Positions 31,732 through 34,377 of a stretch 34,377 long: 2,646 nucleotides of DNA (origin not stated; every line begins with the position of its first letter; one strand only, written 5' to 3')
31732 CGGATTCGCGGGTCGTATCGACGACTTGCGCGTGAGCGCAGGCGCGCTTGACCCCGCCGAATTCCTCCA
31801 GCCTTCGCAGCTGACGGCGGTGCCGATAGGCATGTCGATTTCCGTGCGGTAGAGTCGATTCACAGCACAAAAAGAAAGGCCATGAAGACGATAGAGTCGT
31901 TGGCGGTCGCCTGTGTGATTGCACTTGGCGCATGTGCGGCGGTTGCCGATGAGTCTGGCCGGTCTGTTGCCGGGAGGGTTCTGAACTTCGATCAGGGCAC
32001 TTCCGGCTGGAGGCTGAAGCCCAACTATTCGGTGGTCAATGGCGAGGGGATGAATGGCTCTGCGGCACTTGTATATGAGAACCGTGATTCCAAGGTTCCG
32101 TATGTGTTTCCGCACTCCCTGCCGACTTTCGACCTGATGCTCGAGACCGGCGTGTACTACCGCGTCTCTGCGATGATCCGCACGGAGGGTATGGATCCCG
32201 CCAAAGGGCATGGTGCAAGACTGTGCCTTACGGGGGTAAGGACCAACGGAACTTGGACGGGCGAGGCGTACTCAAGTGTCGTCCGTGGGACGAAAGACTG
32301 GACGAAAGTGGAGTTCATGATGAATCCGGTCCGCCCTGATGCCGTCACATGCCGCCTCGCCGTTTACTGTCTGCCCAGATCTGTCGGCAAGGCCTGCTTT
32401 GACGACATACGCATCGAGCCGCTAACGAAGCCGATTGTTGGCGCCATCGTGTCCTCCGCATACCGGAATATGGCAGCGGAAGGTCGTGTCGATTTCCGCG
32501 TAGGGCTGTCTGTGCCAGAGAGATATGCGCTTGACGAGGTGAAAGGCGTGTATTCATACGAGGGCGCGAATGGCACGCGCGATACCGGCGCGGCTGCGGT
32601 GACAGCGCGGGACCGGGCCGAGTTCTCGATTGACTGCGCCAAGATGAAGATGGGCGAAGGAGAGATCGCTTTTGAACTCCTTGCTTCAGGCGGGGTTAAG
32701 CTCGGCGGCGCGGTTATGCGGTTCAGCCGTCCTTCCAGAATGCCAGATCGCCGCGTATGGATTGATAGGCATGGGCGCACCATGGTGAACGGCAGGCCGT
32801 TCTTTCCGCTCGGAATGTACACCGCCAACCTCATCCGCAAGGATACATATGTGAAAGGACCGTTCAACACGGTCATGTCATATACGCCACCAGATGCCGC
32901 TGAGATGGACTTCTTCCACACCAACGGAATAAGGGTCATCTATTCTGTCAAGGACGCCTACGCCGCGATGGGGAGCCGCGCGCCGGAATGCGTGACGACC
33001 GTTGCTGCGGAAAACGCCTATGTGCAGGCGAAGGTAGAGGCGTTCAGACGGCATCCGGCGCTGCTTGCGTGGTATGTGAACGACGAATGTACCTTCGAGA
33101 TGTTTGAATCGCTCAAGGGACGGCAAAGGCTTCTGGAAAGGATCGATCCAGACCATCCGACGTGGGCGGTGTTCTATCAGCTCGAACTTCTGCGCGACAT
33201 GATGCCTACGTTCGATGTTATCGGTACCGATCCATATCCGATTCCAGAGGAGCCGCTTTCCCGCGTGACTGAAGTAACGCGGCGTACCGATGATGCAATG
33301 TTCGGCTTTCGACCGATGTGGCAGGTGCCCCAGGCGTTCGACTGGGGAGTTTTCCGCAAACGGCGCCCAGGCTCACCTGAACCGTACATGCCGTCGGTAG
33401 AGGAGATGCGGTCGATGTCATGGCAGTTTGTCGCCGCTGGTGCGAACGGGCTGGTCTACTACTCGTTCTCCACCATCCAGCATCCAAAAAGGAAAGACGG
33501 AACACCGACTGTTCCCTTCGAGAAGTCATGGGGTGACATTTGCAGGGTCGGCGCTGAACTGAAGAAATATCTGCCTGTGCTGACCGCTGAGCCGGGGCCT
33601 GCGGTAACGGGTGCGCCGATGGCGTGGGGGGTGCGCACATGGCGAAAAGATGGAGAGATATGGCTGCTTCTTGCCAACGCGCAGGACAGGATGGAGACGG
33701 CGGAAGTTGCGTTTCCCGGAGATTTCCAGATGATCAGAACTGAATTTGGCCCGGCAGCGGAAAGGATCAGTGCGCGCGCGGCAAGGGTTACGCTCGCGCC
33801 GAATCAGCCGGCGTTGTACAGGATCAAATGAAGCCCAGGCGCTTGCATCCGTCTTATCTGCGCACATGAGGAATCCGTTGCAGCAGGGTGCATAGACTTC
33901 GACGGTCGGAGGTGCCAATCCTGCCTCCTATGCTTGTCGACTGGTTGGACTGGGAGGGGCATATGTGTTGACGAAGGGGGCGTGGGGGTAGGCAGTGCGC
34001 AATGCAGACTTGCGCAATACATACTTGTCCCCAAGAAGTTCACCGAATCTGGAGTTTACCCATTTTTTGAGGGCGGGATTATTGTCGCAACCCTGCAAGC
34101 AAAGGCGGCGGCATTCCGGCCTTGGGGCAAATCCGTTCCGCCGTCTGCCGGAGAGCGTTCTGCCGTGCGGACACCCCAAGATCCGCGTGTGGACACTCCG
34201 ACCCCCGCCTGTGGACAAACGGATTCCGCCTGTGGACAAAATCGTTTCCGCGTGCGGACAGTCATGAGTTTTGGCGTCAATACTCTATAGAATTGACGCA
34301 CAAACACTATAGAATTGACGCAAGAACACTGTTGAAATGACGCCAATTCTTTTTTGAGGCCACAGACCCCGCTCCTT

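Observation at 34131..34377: Two back-to-back arrays of 22-bp phased repeats: DnaA-box-like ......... units followed by three iterons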

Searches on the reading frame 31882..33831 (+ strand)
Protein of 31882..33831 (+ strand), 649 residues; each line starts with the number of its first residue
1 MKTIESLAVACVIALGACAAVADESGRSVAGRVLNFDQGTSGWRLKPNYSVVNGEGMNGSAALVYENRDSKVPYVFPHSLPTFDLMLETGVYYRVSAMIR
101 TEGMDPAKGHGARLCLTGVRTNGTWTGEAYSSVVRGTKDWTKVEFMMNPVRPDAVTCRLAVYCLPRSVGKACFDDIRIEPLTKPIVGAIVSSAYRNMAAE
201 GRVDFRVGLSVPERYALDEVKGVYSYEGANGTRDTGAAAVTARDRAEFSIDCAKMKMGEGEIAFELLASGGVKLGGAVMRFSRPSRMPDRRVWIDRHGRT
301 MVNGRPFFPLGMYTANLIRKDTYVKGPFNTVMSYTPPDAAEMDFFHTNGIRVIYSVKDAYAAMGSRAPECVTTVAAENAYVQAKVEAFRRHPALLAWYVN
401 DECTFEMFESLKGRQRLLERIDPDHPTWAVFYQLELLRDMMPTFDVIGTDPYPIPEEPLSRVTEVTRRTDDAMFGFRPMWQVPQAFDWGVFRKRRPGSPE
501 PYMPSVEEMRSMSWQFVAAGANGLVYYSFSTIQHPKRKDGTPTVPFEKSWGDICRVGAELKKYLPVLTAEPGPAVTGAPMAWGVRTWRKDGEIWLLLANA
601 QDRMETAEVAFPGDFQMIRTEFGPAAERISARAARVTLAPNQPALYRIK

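Call 6: find_encoding_contigs(protein=window:31882-33831:+, flank=10000, max_places=6)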
Protein window:31882-33831:+ (649 aa): no gene with exactly this product is on record in the collection.

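Call 18: find_related_loci(query=window:31882-33828:+, collection=genome_contigs, flank=10000)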
Query window:31882-33828:+ (649 aa) in genome_contigs; peptide patterns used: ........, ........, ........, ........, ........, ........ (x = any residue, [..] = any of these).
13 stretches matched a pattern; 4 encode a relative of the query (tblastn E <= 1e-3); 4 distinct loci.
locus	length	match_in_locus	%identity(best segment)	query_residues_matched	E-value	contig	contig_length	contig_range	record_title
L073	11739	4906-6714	32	1-607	2e-89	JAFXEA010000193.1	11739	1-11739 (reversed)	MAG: Kiritimatiellae bacterium isolate RGIG6330 Sheep_Rectum-3__c420180, whole genome shotgun sequence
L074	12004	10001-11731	33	39-613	6e-89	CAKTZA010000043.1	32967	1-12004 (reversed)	MAG: uncultured Kiritimatiellaeota bacterium isolate REFINED_METABAT215_TOP10_CONTIGS_1500_ASSEMBLY_K77_MERGED__Hadza_Ph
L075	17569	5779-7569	31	1-599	4e-87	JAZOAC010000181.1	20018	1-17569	MAG: Kiritimatiellia bacterium isolate T1900044764_TS20190230.MAGScoT_cleanbin_000043 SGB_2394_k141_948556, whole genome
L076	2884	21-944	37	321-623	8e-59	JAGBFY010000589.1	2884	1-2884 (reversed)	MAG: Kiritimatiellae bacterium isolate RGIG9083 Water_deer_Rectum.Co__c1497887, whole genome shotgun sequence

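Call 19: find_homologous_proteins(query=window:31882-33828:+, max_evalue=1e-30)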
Query window:31882-33828:+ (649 aa): 844 proteins with E <= 1e-30 among 8000 candidates; the best 120 are listed.
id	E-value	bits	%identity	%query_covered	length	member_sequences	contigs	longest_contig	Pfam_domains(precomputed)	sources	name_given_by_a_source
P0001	0.0e+0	1479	99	99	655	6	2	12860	-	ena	-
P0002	0.0e+0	1260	82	100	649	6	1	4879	-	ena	-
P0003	0.0e+0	1229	80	99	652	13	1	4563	-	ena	-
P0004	0.0e+0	1221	80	99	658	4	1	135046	-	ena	-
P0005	0.0e+0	1179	77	100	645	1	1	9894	-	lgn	-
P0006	1.0e-273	928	62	99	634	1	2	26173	-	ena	-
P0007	7.7e-260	882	62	95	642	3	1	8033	-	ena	-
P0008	5.2e-251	853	58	98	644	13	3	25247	-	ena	-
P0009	8.5e-250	849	58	98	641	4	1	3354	-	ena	-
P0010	1.9e-249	848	57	98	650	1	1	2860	-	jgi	-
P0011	9.9e-249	845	59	97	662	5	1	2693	-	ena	-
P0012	3.6e-247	840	57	99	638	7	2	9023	-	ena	-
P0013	1.7e-246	838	57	99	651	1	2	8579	-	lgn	-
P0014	1.7e-244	831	57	100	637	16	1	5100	-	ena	-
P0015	3.5e-244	830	58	95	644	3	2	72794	-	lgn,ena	-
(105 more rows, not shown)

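Call 20: find_encoding_contigs(protein=P0001, flank=10000, max_places=6)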
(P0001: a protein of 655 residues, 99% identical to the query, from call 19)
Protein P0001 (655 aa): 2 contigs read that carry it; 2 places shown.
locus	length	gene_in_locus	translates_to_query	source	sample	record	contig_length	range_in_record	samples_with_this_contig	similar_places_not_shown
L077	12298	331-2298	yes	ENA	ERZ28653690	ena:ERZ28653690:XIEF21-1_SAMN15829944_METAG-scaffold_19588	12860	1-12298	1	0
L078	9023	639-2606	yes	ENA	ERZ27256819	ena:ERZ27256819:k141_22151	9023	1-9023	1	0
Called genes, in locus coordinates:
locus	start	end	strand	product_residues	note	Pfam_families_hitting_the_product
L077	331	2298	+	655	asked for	-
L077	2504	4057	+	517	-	PF13173:AAA_14, PF13635:DUF4143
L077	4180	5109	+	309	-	-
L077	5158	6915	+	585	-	PF17389:Bac_rhamnosid6H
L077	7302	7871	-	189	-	PF00574:CLP_protease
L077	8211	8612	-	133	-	-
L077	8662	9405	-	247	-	PF13353:Fer4_12, PF04055:Radical_SAM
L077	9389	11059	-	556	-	PF00664:ABC_membrane, PF00005:ABC_tran, PF02463:SMC_N (faint), PF13304:AAA_21 (faint)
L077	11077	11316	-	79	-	-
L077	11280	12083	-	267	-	-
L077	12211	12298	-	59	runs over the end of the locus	-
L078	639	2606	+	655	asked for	-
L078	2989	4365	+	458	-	PF13173:AAA_14, PF13635:DUF4143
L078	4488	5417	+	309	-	-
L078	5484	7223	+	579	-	PF17389:Bac_rhamnosid6H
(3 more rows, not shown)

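Call 21: find_encoding_contigs(protein=P0004, flank=10000, max_places=4)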
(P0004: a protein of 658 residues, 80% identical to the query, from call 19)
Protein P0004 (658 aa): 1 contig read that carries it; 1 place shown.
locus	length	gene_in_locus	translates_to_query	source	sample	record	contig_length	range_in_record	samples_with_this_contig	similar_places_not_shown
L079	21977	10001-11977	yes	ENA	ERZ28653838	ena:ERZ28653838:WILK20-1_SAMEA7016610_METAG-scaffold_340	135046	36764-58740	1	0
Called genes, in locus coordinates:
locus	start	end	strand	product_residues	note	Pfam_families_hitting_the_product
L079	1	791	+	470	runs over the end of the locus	PF00501:AMP-binding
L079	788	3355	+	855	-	PF06452:CBM9_1 (faint)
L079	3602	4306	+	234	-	PF02585:PIG-L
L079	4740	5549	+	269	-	-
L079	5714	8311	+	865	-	-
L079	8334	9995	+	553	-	-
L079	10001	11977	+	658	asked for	-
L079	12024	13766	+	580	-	PF17389:Bac_rhamnosid6H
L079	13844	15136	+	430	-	-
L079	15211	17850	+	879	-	-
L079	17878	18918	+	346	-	-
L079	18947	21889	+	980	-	PF02837:Glyco_hydro_2_N, PF22666:Glyco_hydro_2_N2 (weak), PF00703:Glyco_hydro_2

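Call 36: search_protein_families(library=pfam, proteins=[window:31882-33828:+, L077:2681-4054:+, L077:4180-5106:+], max_evalue=0.01)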
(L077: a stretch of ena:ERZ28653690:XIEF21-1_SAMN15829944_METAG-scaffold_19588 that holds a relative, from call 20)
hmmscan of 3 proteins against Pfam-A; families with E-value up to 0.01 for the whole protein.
window:31882-33828:+ (649 aa): 0 families

L077:2681-4054:+ (458 aa): 4 families
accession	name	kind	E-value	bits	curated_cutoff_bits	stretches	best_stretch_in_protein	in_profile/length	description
PF13635.12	DUF4143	-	2.4e-23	83.1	28.1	1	222-388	2-160/160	Domain of unknown function (DUF4143)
PF13173.12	AAA_14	-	3.5e-21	76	27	1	18-151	2-128/129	AAA domain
PF13191.12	AAA_16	-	0.0017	19.4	32.6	0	19-97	25-106/167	AAA ATPase domain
PF01637.24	ATPase_2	-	0.0042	17.4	33.2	1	7-42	9-44/225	ATPase domain predominantly from Archaea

L077:4180-5106:+ (309 aa): 0 families

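Call 40: find_encoding_contigs(protein=P0002, flank=10000, max_places=4)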
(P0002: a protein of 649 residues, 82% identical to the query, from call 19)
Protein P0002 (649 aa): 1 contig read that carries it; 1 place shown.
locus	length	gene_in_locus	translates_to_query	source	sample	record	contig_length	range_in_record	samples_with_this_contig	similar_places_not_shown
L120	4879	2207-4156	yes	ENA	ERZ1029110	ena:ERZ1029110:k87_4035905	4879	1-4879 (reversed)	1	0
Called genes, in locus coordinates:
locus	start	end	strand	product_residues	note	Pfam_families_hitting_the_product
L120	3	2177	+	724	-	?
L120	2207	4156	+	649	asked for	-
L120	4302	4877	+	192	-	?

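Call 41: find_encoding_contigs(protein=P0005, flank=10000, max_places=4)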
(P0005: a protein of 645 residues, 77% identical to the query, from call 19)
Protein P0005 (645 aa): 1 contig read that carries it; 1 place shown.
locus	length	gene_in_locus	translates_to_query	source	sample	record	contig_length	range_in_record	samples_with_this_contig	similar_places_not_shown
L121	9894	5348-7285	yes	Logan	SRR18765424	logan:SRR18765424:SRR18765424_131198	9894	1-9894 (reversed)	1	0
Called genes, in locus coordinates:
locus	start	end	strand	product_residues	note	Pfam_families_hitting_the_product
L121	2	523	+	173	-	?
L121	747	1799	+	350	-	PF10518:TAT_signal (faint)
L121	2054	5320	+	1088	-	PF13385:Laminin_G_3, PF02210:Laminin_G_2 (faint), PF13385:Laminin_G_3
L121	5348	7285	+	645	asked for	-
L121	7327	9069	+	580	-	PF17389:Bac_rhamnosid6H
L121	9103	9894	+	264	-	?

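Call 42: find_encoding_contigs(protein=P0003, flank=10000, max_places=4)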
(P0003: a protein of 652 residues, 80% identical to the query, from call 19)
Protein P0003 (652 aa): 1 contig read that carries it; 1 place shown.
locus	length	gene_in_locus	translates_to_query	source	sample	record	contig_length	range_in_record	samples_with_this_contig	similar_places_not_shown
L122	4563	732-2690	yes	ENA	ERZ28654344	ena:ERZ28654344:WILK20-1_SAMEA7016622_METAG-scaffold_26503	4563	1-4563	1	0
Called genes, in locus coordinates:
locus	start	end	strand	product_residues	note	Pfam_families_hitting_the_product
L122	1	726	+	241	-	?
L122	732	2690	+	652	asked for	-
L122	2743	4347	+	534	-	-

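Call 43: list_cluster_members(proteins=[P0001, window:31882-33828:+])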
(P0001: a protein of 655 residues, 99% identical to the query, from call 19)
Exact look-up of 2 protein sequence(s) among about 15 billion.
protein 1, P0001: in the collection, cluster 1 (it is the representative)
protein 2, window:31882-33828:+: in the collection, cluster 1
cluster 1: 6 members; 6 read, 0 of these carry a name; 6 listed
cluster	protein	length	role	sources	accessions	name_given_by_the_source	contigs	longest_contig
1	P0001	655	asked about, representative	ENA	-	-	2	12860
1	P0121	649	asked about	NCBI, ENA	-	-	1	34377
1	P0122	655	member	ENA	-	-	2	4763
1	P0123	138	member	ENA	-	-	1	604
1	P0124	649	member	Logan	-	-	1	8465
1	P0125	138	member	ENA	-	-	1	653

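Call 44: find_encoding_contigs(protein=P0124, flank=10000, max_places=4)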
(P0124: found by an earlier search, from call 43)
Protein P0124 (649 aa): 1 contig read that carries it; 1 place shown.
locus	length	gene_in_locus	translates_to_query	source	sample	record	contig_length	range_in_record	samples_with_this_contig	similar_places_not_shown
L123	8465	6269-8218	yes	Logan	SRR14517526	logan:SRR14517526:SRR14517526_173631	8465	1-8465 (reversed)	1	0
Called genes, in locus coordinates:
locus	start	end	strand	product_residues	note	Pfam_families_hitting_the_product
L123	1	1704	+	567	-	?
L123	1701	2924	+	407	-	PF13407:Peripla_BP_4 (faint), PF13377:Peripla_BP_3, PF00165:HTH_AraC (faint), PF12833:HTH_18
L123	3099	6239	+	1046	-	PF13385:Laminin_G_3, PF02210:Laminin_G_2 (faint), PF13385:Laminin_G_3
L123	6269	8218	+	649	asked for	-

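Call 45: find_encoding_contigs(protein=P0122, flank=10000, max_places=4)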
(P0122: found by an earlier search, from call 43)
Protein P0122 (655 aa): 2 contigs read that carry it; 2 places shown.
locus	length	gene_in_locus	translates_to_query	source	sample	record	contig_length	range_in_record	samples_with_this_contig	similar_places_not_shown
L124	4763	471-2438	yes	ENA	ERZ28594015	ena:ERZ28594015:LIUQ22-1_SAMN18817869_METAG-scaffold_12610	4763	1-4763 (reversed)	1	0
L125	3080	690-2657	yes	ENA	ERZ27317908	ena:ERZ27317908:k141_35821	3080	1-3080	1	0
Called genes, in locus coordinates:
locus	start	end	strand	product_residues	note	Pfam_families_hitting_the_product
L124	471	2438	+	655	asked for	-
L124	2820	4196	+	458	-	PF13173:AAA_14, PF13635:DUF4143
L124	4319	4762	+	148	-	?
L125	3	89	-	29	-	?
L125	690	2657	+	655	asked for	-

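Call 49: find_homologous_proteins(query=L077:2681-4054:+, max_evalue=1e-60)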
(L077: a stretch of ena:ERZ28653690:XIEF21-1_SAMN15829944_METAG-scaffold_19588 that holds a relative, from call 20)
Query L077:2681-4054:+ (458 aa): 6419 proteins with E <= 1e-60 among 8000 candidates; the best 120 are listed.
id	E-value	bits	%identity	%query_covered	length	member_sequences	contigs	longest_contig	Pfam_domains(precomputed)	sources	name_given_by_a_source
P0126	1.6e-285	965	94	100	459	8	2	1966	PF13173.13,PF13635.13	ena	-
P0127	4.8e-223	759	77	97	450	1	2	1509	PF13173.13,PF13635.13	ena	-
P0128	5.7e-221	752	76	97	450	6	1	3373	PF13173.13,PF13635.13,PF13191.13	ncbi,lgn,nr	ncbi:MAG: ATP-binding protein [Lentisphaeria bacterium]|nr:ATP-binding protein [Lentisphaeria bacter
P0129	3.2e-217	740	74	97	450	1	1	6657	PF13173.13,PF13635.13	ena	-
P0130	2.5e-213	727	72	97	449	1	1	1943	PF13173.13,PF13635.13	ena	-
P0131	4.4e-213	726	72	98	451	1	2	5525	PF13173.13,PF13635.13,PF01637.25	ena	-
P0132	6.1e-213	726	75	93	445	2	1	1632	PF13173.13,PF13635.13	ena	-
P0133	3.7e-211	720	72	97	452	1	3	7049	PF13173.13,PF13635.13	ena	-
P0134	1.3e-210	718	71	98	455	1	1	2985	PF13173.13,PF13635.13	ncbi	-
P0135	2.3e-210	717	72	97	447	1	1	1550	PF13173.13,PF13635.13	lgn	-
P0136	2.1e-208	711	71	98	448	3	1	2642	PF13173.13,PF13635.13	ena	-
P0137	2.1e-208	711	71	98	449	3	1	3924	PF13173.13,PF13635.13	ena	-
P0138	1.4e-202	692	70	100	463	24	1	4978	PF13173.13,PF13635.13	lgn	-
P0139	9.5e-202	689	71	97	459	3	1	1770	PF13173.13,PF13635.13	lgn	-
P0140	2.1e-201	688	69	97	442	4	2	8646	PF13173.13,PF13635.13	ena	-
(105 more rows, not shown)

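Call 50: list_cluster_members(proteins=[P0126, L077:2681-4054:+])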
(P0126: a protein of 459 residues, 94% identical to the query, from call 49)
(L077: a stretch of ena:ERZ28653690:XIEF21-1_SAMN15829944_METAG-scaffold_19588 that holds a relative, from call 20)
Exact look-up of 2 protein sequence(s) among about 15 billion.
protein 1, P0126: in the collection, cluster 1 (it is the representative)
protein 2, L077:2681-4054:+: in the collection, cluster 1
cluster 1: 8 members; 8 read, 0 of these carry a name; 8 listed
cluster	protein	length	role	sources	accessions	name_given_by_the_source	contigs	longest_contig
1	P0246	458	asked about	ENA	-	-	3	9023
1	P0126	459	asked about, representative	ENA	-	-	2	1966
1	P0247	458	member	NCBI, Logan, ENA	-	-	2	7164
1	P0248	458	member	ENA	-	-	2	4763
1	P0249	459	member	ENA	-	-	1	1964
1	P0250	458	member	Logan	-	-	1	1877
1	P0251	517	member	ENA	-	-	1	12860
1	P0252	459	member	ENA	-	-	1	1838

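Call 51: find_encoding_contigs(protein=P0247, flank=10000, max_places=4)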
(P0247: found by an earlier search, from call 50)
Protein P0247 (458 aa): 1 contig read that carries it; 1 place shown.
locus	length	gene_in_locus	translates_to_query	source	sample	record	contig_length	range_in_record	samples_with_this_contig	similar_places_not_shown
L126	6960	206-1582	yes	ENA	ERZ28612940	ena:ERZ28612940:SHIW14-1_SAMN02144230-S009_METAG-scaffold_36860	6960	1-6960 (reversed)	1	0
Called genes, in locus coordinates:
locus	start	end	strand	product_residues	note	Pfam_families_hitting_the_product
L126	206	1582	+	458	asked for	PF13173:AAA_14, PF13635:DUF4143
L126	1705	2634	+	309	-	-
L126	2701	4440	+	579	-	PF17389:Bac_rhamnosid6H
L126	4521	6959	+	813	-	?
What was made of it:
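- Tried and rejected: the window's own assembly is not served by the contig look-up (calls 6, 43, 51).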

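Call 52: find_encoding_contigs(protein=P0250, flank=10000, max_places=4)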
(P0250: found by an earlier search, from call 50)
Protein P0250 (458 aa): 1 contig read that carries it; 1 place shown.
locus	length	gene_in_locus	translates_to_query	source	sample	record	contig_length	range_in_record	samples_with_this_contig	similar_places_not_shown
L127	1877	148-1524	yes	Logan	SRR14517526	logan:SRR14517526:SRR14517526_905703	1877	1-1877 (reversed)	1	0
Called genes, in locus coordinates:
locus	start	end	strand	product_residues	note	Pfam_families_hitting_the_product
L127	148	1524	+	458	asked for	PF13173:AAA_14, PF13635:DUF4143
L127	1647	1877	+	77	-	?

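Call 76: find_encoding_contigs(protein=P0126, flank=10000, max_places=6)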
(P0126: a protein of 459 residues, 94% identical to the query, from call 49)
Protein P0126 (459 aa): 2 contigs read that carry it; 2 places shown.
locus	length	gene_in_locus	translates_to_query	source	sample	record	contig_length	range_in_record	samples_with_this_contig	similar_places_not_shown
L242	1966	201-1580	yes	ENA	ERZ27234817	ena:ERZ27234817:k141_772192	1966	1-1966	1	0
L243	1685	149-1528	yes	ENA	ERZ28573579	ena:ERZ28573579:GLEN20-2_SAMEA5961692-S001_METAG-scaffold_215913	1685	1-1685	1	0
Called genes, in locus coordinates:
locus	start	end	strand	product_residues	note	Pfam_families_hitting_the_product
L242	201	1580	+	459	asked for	PF13173:AAA_14, PF13635:DUF4143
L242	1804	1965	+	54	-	?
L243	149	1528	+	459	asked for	PF13173:AAA_14, PF13635:DUF4143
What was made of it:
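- Tried and rejected: via near-identical proteins of the flanking genes (calls 20, 40-45, 51, 52, 76);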

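Call 79: search_protein_families(library=ncbifam, proteins=[L077:2681-4054:+, L077:4180-5106:+], max_evalue=0.01)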
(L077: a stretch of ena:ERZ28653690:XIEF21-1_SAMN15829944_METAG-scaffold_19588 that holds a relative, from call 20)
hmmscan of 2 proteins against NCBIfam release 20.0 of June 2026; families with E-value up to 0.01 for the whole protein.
L077:2681-4054:+ (458 aa): 0 families

L077:4180-5106:+ (309 aa): 0 families

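Call 94: search_protein_families(library=padloc, proteins=[L077:2681-4054:+, L077:4180-5106:+], max_evalue=0.001)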
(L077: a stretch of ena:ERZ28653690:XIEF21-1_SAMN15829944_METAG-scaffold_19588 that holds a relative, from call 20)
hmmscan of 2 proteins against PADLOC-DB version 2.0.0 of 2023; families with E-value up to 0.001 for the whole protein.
L077:2681-4054:+ (458 aa): 7 families
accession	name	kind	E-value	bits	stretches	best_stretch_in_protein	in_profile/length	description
PDLC04788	PDC-S01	-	8.4e-134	444.8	1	2-447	3-438/448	-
PDLC04786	PDC-S01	-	1.6e-104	348.2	1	1-446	3-432/439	-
PDLC04792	PDC-S01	-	4.6e-71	237.7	1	3-415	4-415/452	-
PDLC04790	PDC-S01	-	8.2e-26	88.7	1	4-399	15-379/422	-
PDLC04789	PDC-S01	-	3.2e-20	70.5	1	3-391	4-344/375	-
PDLC04791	PDC-S01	-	2.9e-18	63.8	2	185-404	159-368/395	-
PDLC04787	PDC-S01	-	1.1e-15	55.5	1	17-314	26-304/412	-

L077:4180-5106:+ (309 aa): 0 families

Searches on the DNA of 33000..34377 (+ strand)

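Call 12: search_rna_families(source=window, start=33000, end=34377, threshold=evalue, max_evalue=1)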
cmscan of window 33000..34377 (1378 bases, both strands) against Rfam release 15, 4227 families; matches with E-value up to 1: 0.
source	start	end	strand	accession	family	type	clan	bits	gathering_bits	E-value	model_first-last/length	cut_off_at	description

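Call 32: search_dna_similar(query=window:34049-34377:+, collection=plasmids, mode=distant, max_evalue=10)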
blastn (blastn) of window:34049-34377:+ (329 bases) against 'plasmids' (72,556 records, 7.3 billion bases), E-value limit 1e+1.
Records with a match: 5; places in all: 5; records where one place covers at least 80% of the query: 0.
Best place of each record, by identity: 95-99% 1; 90-95% 2; 80-90% 2.
By first word of the organism name: Streptomyces 4; Tsukamurella 1.
By predicted mobility (MOB-suite, as given by PLSDB): non-mobilizable 4; mobilizable 1.
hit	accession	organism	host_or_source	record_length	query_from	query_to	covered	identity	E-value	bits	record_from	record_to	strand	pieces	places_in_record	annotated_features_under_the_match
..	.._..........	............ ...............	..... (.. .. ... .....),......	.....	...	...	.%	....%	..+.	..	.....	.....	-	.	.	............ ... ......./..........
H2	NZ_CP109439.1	Streptomyces sp. NBC_01483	-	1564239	152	182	9%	87.1%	4e+0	39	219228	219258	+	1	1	none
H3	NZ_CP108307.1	Streptomyces sp. NBC_00015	-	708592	75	101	8%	92.6%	1e+0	41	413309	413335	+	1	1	none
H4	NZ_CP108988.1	Streptomyces sp. NBC_00723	-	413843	75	101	8%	92.6%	1e+0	41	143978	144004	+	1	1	none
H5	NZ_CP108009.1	Streptomyces sp. NBC_00334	-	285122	86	109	7%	95.8%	4e+0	40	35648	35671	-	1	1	none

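Call 33: search_dna_similar(query=window:34049-34377:+, collection=phages, mode=distant, max_evalue=10)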
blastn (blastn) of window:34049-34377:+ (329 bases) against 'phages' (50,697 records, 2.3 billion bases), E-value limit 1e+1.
Records with a match: 5; places in all: 5; records where one place covers at least 80% of the query: 0.
Best place of each record, by identity: 90-95% 5.
By first word of the organism name: Sinorhizobium 5.
By host as written in the record: Sinorhizobium meliloti 5.
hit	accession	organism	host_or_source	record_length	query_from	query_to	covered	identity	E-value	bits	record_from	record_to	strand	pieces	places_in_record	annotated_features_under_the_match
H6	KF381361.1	Sinorhizobium phage phiM12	Sinorhizobium meliloti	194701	266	291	8%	92.6%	4e+0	37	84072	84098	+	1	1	putative beta-glucanase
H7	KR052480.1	Sinorhizobium phage phiM7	Sinorhizobium meliloti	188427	266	291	8%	92.6%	4e+0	37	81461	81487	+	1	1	beta-glucanase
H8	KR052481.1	Sinorhizobium phage phiM19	Sinorhizobium meliloti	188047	266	291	8%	92.6%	4e+0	37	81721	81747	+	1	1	beta-glucanase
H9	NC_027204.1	Sinorhizobium phage phiM12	Sinorhizobium meliloti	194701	266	291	8%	92.6%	4e+0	37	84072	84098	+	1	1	putative beta-glucanase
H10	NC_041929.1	Sinorhizobium phage phiM7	Sinorhizobium meliloti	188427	266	291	8%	92.6%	4e+0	37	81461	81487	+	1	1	beta-glucanase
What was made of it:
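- Tried and rejected: BLAST of 34049-34377 against plasmids and phages gave only chance matches (calls 32, 33).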
